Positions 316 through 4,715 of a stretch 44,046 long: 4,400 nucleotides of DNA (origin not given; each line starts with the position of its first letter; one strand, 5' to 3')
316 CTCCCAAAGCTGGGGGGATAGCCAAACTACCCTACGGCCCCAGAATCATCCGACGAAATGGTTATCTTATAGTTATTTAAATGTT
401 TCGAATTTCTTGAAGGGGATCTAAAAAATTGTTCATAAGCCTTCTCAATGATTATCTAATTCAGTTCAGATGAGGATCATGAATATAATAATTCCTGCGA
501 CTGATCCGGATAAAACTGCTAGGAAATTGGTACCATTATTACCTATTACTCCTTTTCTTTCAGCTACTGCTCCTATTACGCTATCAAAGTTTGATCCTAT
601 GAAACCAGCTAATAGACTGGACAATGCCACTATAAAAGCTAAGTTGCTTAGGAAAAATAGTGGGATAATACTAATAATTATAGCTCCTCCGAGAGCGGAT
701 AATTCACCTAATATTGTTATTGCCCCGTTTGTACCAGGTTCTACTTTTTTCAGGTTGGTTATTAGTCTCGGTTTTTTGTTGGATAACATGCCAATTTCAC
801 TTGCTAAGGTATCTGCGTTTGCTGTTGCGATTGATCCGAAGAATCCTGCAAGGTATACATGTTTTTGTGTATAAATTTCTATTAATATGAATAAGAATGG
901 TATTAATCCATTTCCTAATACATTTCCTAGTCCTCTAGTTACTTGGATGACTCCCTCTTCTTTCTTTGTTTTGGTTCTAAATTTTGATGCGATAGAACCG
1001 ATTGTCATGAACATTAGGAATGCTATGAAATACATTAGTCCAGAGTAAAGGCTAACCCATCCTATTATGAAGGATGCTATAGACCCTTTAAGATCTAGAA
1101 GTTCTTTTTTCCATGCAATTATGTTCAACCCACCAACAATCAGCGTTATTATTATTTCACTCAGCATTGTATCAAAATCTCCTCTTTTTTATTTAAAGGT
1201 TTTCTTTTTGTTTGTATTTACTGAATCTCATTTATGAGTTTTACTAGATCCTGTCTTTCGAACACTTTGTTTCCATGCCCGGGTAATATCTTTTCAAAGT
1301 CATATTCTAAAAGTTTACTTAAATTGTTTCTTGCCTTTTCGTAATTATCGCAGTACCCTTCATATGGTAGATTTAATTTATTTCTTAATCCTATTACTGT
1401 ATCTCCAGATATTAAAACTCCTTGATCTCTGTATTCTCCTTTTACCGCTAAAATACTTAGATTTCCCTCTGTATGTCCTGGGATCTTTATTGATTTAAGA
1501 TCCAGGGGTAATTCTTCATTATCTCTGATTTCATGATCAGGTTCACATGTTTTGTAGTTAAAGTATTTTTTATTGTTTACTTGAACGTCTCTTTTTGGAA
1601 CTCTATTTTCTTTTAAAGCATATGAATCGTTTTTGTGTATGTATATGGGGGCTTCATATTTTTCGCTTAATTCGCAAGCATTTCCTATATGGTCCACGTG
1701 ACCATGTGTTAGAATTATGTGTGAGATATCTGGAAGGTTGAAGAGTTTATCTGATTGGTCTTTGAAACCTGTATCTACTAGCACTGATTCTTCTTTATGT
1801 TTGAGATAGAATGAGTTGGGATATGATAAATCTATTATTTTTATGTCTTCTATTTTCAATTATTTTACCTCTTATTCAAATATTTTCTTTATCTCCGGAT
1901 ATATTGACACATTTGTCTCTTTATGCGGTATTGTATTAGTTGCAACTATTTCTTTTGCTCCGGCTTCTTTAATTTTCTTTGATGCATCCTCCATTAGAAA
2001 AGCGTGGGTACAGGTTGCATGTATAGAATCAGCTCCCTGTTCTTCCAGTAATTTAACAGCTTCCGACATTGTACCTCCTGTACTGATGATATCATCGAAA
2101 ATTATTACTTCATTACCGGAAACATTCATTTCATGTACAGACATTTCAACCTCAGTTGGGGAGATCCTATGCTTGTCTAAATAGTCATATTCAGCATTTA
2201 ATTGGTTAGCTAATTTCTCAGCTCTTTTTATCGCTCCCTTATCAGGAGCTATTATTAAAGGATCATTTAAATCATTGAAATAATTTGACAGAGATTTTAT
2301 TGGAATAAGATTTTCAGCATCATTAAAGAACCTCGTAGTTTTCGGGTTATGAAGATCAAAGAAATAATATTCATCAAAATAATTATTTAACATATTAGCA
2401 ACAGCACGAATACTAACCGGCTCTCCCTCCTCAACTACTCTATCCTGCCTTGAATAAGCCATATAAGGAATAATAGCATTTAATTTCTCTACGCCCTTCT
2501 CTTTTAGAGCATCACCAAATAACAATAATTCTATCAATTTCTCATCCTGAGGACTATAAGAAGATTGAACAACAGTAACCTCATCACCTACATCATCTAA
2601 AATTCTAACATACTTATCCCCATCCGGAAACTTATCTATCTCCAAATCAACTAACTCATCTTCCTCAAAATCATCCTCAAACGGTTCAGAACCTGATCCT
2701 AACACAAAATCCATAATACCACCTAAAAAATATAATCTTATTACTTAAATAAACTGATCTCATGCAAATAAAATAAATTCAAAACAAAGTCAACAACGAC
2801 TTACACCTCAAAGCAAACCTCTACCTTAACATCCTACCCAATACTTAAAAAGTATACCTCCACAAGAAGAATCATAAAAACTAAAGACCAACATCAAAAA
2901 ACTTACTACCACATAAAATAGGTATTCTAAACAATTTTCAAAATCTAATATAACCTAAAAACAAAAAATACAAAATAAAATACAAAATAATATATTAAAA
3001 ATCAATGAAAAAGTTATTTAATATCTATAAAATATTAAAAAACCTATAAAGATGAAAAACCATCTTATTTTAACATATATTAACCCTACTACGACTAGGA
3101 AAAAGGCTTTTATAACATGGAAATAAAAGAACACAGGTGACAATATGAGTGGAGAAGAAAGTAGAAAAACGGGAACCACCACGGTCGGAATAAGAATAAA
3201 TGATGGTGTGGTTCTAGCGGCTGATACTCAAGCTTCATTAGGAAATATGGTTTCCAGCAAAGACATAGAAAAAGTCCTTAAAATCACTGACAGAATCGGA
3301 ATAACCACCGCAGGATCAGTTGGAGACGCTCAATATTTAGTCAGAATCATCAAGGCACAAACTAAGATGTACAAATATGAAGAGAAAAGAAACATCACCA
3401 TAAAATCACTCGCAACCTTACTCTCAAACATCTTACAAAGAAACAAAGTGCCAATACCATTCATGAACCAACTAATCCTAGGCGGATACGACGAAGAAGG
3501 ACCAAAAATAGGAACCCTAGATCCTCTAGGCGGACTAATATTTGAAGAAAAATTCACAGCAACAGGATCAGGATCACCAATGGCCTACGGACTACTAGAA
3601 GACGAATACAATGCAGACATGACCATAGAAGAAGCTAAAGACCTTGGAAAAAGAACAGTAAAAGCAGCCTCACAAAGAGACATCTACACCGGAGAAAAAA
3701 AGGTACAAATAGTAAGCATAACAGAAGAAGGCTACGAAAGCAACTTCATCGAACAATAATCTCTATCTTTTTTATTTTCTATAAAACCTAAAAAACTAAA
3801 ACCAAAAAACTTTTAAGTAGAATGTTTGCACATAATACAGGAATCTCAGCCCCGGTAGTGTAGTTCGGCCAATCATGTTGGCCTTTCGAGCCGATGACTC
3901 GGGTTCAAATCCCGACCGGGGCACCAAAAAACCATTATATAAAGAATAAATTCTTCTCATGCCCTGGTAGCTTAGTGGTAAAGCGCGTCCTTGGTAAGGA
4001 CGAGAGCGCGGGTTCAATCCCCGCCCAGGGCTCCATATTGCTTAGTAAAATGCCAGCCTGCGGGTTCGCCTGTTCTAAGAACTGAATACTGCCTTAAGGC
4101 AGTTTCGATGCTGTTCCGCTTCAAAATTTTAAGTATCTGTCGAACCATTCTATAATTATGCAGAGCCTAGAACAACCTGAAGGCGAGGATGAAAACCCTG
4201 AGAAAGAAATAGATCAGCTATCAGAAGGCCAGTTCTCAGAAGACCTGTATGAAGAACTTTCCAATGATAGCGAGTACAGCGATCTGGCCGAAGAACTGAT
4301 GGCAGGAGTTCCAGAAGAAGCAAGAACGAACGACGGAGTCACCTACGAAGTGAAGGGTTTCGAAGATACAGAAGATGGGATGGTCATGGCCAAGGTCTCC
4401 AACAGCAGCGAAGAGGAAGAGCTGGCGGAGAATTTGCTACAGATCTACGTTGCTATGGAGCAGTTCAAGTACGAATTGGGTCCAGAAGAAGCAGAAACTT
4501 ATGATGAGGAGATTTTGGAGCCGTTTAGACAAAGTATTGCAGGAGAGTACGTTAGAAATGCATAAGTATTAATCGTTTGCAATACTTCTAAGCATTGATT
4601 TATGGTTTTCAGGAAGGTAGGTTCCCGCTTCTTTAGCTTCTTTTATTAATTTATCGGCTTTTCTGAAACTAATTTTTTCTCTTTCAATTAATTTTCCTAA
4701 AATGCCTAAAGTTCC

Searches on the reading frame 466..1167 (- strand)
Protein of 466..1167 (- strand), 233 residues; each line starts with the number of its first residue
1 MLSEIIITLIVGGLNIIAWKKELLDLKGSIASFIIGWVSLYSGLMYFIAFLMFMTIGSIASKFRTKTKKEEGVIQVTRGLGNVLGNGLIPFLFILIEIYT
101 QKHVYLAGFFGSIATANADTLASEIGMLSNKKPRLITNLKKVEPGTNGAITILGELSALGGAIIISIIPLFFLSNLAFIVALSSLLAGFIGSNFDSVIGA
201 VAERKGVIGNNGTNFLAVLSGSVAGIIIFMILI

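Call 32: find_encoding_contigs(protein=window:466-1167:-, flank=10000, max_places=10)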
Protein window:466-1167:- (233 aa): 3 contigs read that carry it; 3 places shown.
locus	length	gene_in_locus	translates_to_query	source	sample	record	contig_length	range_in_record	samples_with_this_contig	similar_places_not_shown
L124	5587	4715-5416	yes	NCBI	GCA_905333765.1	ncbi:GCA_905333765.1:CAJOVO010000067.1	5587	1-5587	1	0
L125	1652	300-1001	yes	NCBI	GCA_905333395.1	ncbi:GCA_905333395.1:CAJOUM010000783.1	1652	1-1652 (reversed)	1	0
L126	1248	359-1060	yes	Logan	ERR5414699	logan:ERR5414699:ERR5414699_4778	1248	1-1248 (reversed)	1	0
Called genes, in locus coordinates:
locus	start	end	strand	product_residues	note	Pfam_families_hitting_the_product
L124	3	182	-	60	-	?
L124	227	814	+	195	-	PF03683:UPF0175 (weak)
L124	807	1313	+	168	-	PF11848:DUF3368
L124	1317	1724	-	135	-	-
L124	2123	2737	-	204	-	PF00227:Proteasome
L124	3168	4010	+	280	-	PF13793:Pribosyltran_N, PF00156:Pribosyltran, PF14572:Pribosyl_synth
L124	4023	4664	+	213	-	PF00753:Lactamase_B, PF12706:Lactamase_B_2 (weak)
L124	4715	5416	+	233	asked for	PF01940:DUF92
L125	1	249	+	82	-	?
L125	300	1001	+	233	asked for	PF01940:DUF92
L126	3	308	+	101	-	?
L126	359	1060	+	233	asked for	PF01940:DUF92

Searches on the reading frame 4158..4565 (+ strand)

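Call 77: search_protein_families(library=pfam, proteins=[window:4158-4565:+], max_evalue=0.1)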
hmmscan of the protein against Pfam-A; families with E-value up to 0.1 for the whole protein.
window:4158-4565:+ (135 aa): 2 families
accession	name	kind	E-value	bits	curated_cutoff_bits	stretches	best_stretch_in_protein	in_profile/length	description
PF07470.19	Glyco_hydro_88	-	0.00093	18.7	26.6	1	13-104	69-167/352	Glycosyl Hydrolase Family 88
PF19903.4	DUF6376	-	0.042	14.6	27.3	1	64-121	11-68/116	Family of unknown function (DUF6376)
